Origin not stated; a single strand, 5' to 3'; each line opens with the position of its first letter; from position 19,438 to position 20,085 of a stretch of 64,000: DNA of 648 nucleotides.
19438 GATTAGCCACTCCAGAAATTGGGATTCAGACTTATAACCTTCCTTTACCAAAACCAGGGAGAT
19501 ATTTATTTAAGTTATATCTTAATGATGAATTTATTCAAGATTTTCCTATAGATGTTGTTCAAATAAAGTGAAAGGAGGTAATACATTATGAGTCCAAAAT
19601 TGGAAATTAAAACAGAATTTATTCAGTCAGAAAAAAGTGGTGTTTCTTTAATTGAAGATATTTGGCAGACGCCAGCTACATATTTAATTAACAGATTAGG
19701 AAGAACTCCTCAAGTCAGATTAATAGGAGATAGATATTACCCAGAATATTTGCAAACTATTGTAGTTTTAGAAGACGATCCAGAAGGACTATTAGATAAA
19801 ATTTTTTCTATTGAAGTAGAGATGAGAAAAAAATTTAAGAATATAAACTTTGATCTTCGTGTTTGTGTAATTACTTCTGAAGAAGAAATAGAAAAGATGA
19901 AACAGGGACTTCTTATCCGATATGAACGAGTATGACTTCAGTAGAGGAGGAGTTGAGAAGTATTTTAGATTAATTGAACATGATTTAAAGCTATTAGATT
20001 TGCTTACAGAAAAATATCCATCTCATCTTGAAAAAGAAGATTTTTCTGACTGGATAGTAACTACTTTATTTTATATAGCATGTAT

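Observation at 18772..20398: Three-gene uncharacterised cassette inserted immediately 3' of tRNA-Gln behind a 400-bp AT-rich gap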

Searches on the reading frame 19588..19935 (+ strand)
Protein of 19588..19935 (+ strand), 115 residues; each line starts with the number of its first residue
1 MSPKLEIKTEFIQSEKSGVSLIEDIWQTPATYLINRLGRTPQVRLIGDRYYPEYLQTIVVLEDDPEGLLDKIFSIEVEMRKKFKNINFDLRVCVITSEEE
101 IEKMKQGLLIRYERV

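Call 5: search_protein_families(library=pfam, proteins=[window:19588-19935:+], max_evalue=1)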
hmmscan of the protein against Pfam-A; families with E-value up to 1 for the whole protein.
window:19588-19935:+ (115 aa): 0 families

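Call 6: search_protein_families(library=padloc, proteins=[window:19588-19935:+], max_evalue=1)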
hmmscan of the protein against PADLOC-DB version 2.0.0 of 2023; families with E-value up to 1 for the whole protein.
window:19588-19935:+ (115 aa): 2 families
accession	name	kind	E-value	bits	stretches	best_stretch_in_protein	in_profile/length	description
PDLC01336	Csx1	-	0.0026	16.2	1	31-93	2-63/123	CAS-III; associated_signaling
PDLC00865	E2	-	0.021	12.2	1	58-110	54-106/219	E2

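Call 7: search_protein_families(library=ncbifam, proteins=[window:19588-19935:+], max_evalue=1)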
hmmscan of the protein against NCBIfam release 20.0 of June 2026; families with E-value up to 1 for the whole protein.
window:19588-19935:+ (115 aa): 0 families

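Call 8: search_protein_families(library=phrogs, proteins=[window:19588-19935:+], max_evalue=1)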
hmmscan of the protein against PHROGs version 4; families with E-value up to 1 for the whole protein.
window:19588-19935:+ (115 aa): 1 family
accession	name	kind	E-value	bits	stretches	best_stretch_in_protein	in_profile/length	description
phrog_386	-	unknown function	0.23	12.8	1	49-84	31-63/64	-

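Call 12: find_homologous_proteins(query=window:19588-19935:+, max_evalue=0.001)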
Query window:19588-19935:+ (115 aa): 3 proteins with E <= 0.001 among 7 candidates.
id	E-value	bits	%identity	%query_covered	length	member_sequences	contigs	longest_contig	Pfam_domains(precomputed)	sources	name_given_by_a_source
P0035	4.9e-68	244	100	100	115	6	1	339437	-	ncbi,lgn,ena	-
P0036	6.9e-28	115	86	55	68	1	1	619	-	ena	-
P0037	6.3e-23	99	56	77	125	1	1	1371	-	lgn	-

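Call 13: find_encoding_contigs(protein=P0035, flank=3000, max_places=3)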
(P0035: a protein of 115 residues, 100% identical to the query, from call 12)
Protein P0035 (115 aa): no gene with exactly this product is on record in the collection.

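Call 26: search_solved_structures(query=A1, max_evalue=10)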
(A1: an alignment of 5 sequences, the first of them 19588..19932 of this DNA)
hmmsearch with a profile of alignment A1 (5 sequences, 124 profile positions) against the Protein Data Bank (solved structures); distinct sequences matched with E-value up to 10: 22.
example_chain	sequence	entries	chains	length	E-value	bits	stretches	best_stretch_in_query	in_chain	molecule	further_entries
5app_A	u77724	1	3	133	0.013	18.7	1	70-100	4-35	General control protein GCN4,GENERAL CONTROL PROTEIN GCN4, OUTER MEMBRANE PROTEIN 100,Gene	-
2wpq_A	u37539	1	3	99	0.016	18.3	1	70-116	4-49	TRIMERIC AUTOTRANSPORTER ADHESIN FRAGMENT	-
3zmf_A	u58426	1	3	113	0.033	17.3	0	69-90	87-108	GENERAL CONTROL PROTEIN GCN4, PUTATIVE INNER MEMBRANE PROTEIN, GENERAL CONTROL PROTEIN GCN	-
2yo2_A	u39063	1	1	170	0.048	16.8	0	69-95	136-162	GENERAL CONTROL PROTEIN GCN4, PUTATIVE INNER MEMBRANE PROTEIN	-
2xzr_A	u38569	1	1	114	0.059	16.5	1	70-110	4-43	IMMUNOGLOBULIN-BINDING PROTEIN EIBD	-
2yny_A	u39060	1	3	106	0.09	15.9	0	70-91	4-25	GENERAL CONTROL PROTEIN GCN4, PUTATIVE INNER MEMBRANE PROTEIN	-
3wpr_A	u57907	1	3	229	0.11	15.6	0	70-95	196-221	Trimeric autotransporter adhesin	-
2yo3_A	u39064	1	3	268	0.15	15.1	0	70-96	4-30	GENERAL CONTROL PROTEIN GCN4, PUTATIVE INNER MEMBRANE PROTEIN, GENERAL CONTROL PROTEIN GCN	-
3wpo_A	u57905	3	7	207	0.23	14.6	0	70-95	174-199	Trimeric autotransporter adhesin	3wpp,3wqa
2wpr_A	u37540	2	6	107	0.24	14.5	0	70-96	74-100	TRIMERIC AUTOTRANSPORTER ADHESIN FRAGMENT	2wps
2yo0_A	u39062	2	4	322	0.42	13.7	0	70-95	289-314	GENERAL CONTROL PROTEIN GCN4, PUTATIVE INNER MEMBRANE PROTEIN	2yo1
5apq_A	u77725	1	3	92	0.77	12.9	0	70-91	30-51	GENERAL CONTROL PROTEIN GCN4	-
9cmr_A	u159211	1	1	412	0.79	12.8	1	57-97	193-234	E3 ubiquitin-protein ligase TOM1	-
5aps_A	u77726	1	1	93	0.84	12.7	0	70-91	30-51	GENERAL CONTROL PROTEIN GCN4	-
5apw_A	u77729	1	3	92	0.88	12.7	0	70-90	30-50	GENERAL CONTROL PROTEIN GCN4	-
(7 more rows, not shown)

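Call 37: predict_structure(alignment_id=A5)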
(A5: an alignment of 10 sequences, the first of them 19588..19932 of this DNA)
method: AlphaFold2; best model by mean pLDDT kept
length: 115 residues; sequences in the alignment: 10
mean_pLDDT: 73.6   pTM: 0.67
mean pLDDT of the five models: 73.6, 70.3, 69.3, 68.0, 62.4
residues with pLDDT >= 90: 25; 70-90: 55; 50-70: 9; < 50: 26
segments of 3 or more residues with pLDDT < 50: 1-25
pLDDT, mean of each block of 10 residues (from residue 1): 32 37 64 87 86 88 80 93 89 84 75 60
secondary structure, 60 per line:
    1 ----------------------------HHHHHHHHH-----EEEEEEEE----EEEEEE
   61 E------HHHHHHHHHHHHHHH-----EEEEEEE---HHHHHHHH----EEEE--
elements in order: H29-37 E43-50 E55-61 H68-82 E88-94 H98-105 E110-113

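Call 42: fold_search(model_id=the predicted structure, library=pdb)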
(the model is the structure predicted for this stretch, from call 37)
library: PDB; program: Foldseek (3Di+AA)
matches with E <= 10: 790; with E <= 0.001: 0
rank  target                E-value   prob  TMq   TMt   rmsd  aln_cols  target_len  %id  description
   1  6h5u_A                1.2e-02  0.89  0.33  0.38   5.6        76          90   20  MamM CTD H264E - Zinc form 2 (released 2019-08-07)
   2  6h5u_B                1.3e-02  0.89  0.33  0.38   5.6        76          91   20  MamM CTD H264E - Zinc form 2 (released 2019-08-07)
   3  6han_C                1.6e-02  0.87  0.33  0.37   4.9        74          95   20  MamM CTD H264E-E289H (released 2019-08-21)
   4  3w64_B                1.7e-02  0.89  0.33  0.42   5.0        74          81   20  MamM-CTD 215-293 (released 2014-04-16)
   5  6han_A                1.7e-02  0.85  0.32  0.37   5.0        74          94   20  MamM CTD H264E-E289H (released 2019-08-21)
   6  3w8g_A                1.9e-02  0.89  0.34  0.43   4.7        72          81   19  MamM V260R (released 2014-06-11)
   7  8hhj_A                2.1e-02  0.97  0.47  0.53   3.9        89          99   18  Crystal structure of the MafB2-CTMGI-2B16B6/MafI2MGI-2B16B6 complex (released 2023-11-15)
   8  6h5u_C                2.1e-02  0.90  0.34  0.43   4.7        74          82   20  MamM CTD H264E - Zinc form 2 (released 2019-08-07)
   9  6han_B                2.1e-02  0.90  0.35  0.43   4.7        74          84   20  MamM CTD H264E-E289H (released 2019-08-21)
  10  6hhs_G                2.2e-02  0.89  0.34  0.44   4.9        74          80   20  MamM CTD E289D - Cadmium form (released 2019-09-18)
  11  6hhs_C                2.2e-02  0.89  0.34  0.43   4.9        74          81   20  MamM CTD E289D - Cadmium form (released 2019-09-18)
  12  6h88                  2.2e-02  0.89  0.34  0.42   4.8        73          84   20  MamM CTD D249N (released 2019-08-14)
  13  6hhs_B                2.4e-02  0.87  0.34  0.41   5.0        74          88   20  MamM CTD E289D - Cadmium form (released 2019-09-18)
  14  6h87                  2.4e-02  0.84  0.33  0.38   4.9        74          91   20  MamM CTD D249N - Zinc form (released 2019-08-14)
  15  6hhs_F                2.5e-02  0.87  0.34  0.43   5.0        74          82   20  MamM CTD E289D - Cadmium form (released 2019-09-18)
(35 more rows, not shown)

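Call 66: fold_search(model_id=the predicted structure, library=viral)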
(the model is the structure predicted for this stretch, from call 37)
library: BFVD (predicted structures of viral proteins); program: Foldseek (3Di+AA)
matches with E <= 10: 521; with E <= 0.001: 0
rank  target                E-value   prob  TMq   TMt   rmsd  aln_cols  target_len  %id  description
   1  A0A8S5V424            3.1e-02  0.92  0.36  0.50   4.7        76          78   14  Uncharacterized protein [Myoviridae sp. ct8iP21]
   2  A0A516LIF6            8.9e-02  0.44  0.29  0.22   6.7        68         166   13  (no name in the UniProt tables at hand)
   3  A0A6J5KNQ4            8.9e-02  0.28  0.29  0.23   9.8        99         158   15  Uncharacterized protein [uncultured Caudovirales phage]
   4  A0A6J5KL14            1.2e-01  0.41  0.29  0.41   6.1        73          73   12  Uncharacterized protein [uncultured Caudovirales phage]
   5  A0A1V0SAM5            2.1e-01  0.38  0.37  0.30   4.9        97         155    8  Polymerase beta nucleotidyltransferase domain-containing protein [Catovirus CTV1]
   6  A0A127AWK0            2.2e-01  0.75  0.42  0.55   3.6        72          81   21  Uncharacterized protein [Bacillus phage SP-15]
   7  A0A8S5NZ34            2.6e-01  0.47  0.35  0.18   4.5        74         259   12  Type 4 fimbrial biogenesis protein, Type IV pilus biogenesis.0A [Siphoviridae sp. ct0qt9]
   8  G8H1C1                2.7e-01  0.15  0.26  0.22   7.3        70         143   17  Uncharacterized protein [macacine betaherpesvirus 8]
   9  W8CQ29                2.9e-01  0.15  0.29  0.22  11.0       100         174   19  (no name in the UniProt tables at hand)
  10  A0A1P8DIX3            3.3e-01  0.75  0.52  0.49   5.4       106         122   15  (no name in the UniProt tables at hand)
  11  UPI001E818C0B         3.5e-01  0.35  0.33  0.34   4.2        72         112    6  (no name look-up for this kind of identifier)
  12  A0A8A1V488            3.5e-01  0.18  0.29  0.18   5.0        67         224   15  PA224L [African swine fever virus]
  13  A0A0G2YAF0            3.5e-01  0.18  0.30  0.08   5.6        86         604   14  Putative jmjc domain-containing protein [Acanthamoeba polyphaga mimivirus]
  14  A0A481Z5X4            3.8e-01  0.51  0.41  0.38   4.3        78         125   18  Uncharacterized protein [Pithovirus LCPAC201]
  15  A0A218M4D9            3.8e-01  0.23  0.32  0.37   8.9        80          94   11  Uncharacterized protein [Pasteurella phage PHB01]
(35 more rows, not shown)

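Call 82: search_protein_families(library=pfam, alignment_id=A5, max_evalue=5)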
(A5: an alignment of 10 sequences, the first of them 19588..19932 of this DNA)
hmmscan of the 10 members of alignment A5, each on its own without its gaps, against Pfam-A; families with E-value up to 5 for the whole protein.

A. member 1, window:19588-19932:+ (115 aa): 0 families

B. families by the number of members that match (of 10 scanned): 4 families
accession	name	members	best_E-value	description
PF15249.11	GLTSCR1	2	0.093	Conserved region of unknown function on GLTSCR protein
PF20157.4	Maf_flag10_N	1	0.01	Glycosyltransferase Maf N-terminal domain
PF24167.1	DUF7411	1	0.089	Family of unknown function (DUF7411)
PF11558.13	HET-s_218-289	1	0.16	Het-s 218-289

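Call 90: find_encoding_contigs(protein=P0101, flank=10000, max_places=3)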
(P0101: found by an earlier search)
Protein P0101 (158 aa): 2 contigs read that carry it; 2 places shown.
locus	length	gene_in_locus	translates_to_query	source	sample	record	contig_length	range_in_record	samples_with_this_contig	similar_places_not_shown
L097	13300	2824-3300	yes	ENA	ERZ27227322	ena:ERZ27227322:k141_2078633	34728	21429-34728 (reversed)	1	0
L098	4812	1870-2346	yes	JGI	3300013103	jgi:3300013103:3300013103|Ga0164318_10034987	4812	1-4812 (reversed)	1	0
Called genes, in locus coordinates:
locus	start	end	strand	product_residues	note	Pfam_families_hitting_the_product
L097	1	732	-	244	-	?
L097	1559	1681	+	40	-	-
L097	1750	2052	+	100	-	-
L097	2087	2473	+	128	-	PF22091:DUF6941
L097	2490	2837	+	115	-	-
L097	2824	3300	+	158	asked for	-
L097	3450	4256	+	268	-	PF13784:Fic_N, PF02661:Fic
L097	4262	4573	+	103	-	-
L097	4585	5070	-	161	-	PF01980:TrmO_N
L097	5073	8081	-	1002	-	PF03417:AAT, PF01103:Omp85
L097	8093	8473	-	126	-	PF00072:Response_reg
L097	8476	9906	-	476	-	PF00989:PAS, PF13426:PAS_9, PF00512:HisKA, PF02518:HATPase_c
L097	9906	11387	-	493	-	PF00989:PAS, PF08448:PAS_4, PF13426:PAS_9, PF08447:PAS_3 (weak)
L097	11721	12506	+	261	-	PF01012:ETF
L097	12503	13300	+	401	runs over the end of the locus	PF00037:Fer4, PF12797:Fer4_2 (weak), PF12837:Fer4_6 (weak), PF12838:Fer4_7, PF13187:Fer4_9, PF13237:Fer4_10, PF01012:ETF, PF00766:ETF_alpha, +3 more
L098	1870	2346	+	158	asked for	-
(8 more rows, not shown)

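Call 100: search_protein_families(library=pfam, proteins=[L097:1750-2052:+], max_evalue=0.001)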
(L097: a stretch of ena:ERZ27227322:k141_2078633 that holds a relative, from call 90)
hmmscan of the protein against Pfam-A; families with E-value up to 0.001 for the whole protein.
L097:1750-2052:+ (100 aa): 0 families

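Call 104: search_solved_structures(query=A5, max_evalue=10)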
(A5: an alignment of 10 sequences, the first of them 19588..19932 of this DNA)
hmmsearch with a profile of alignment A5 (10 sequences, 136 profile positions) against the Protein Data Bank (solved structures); distinct sequences matched with E-value up to 10: 19.
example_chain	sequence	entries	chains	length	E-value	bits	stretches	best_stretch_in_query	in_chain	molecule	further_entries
3zmf_A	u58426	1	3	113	0.01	18.7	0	73-98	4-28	GENERAL CONTROL PROTEIN GCN4, PUTATIVE INNER MEMBRANE PROTEIN, GENERAL CONTROL PROTEIN GCN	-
2wpq_A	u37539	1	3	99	0.011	18.6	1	73-116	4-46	TRIMERIC AUTOTRANSPORTER ADHESIN FRAGMENT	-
2yny_A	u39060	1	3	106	0.012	18.5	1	73-100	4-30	GENERAL CONTROL PROTEIN GCN4, PUTATIVE INNER MEMBRANE PROTEIN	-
2xzr_A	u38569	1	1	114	0.013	18.3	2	73-119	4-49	IMMUNOGLOBULIN-BINDING PROTEIN EIBD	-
2yo2_A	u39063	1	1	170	0.015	18.2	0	73-97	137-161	GENERAL CONTROL PROTEIN GCN4, PUTATIVE INNER MEMBRANE PROTEIN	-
3wpr_A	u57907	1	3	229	0.035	17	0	73-107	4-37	Trimeric autotransporter adhesin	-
2wpr_A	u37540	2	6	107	0.093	15.6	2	72-97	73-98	TRIMERIC AUTOTRANSPORTER ADHESIN FRAGMENT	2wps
2yo3_A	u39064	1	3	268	0.1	15.4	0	73-96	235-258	GENERAL CONTROL PROTEIN GCN4, PUTATIVE INNER MEMBRANE PROTEIN, GENERAL CONTROL PROTEIN GCN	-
5app_A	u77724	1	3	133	0.11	15.4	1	73-104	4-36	General control protein GCN4,GENERAL CONTROL PROTEIN GCN4, OUTER MEMBRANE PROTEIN 100,Gene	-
5apx_A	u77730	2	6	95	0.17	14.8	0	72-95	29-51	GENERAL CONTROL PROTEIN GCN4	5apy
5apw_A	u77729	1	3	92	0.19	14.6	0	72-95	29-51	GENERAL CONTROL PROTEIN GCN4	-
5apq_A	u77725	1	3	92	0.21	14.5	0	72-95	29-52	GENERAL CONTROL PROTEIN GCN4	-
5aps_A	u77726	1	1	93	0.22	14.4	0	72-94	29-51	GENERAL CONTROL PROTEIN GCN4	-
2yo0_A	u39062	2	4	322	0.23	14.3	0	73-96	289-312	GENERAL CONTROL PROTEIN GCN4, PUTATIVE INNER MEMBRANE PROTEIN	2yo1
5apt_A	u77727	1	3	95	0.23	14.3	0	72-94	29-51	GENERAL CONTROL PROTEIN GCN4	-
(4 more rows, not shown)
